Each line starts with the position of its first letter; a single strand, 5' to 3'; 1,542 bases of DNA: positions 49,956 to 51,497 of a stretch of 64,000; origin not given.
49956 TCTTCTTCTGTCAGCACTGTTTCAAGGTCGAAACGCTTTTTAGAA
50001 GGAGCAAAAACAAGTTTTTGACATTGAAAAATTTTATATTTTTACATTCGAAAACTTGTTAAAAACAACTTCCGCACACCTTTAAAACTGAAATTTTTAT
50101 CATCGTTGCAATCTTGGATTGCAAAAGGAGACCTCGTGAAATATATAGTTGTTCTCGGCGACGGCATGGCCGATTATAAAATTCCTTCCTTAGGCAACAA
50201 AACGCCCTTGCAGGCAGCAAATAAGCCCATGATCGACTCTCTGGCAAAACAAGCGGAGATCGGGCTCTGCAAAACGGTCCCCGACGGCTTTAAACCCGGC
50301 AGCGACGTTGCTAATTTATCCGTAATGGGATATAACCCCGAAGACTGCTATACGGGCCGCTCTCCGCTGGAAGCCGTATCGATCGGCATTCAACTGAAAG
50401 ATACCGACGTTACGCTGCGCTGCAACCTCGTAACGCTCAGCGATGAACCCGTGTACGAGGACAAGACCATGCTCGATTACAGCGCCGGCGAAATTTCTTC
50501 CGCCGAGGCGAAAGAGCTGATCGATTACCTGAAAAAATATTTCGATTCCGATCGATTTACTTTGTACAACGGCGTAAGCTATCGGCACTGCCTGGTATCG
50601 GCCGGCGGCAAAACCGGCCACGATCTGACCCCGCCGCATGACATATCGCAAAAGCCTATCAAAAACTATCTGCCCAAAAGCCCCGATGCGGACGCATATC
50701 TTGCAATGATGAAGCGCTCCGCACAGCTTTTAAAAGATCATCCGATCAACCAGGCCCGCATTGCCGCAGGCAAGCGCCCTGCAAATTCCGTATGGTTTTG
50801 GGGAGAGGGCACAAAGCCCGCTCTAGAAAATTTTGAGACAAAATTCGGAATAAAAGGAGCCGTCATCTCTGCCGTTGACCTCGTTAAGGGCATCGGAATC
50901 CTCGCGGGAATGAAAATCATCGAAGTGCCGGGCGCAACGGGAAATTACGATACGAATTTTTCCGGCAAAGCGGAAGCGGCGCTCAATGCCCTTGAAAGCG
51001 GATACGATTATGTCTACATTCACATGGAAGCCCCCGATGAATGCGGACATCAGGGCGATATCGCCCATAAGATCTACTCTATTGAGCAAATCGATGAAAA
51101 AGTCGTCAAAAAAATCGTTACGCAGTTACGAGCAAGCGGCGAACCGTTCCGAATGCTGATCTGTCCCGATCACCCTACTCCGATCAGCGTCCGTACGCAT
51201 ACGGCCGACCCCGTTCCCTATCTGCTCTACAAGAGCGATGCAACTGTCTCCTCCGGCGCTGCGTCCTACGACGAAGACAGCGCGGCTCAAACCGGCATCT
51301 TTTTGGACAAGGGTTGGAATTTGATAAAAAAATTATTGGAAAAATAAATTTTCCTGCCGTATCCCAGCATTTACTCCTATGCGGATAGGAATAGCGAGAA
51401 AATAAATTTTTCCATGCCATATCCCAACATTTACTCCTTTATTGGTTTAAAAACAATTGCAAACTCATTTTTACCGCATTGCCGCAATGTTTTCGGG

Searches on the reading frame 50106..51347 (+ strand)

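Call 34: search_protein_families(library=pfam, proteins=[window:50106-51347:+], max_evalue=0.00001)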
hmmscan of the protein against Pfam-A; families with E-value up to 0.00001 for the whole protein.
window:50106-51347:+ (413 aa): 2 families
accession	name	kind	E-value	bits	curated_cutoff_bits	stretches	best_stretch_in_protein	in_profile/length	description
PF10143.14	PhosphMutase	-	1.3e-60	204.6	21.5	1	47-215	1-170/170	2,3-bisphosphoglycerate-independent phosphoglycerate mutase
PF01676.23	Metalloenzyme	-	8.9e-44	150.3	24.3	1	12-381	2-227/252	Metalloenzyme superfamily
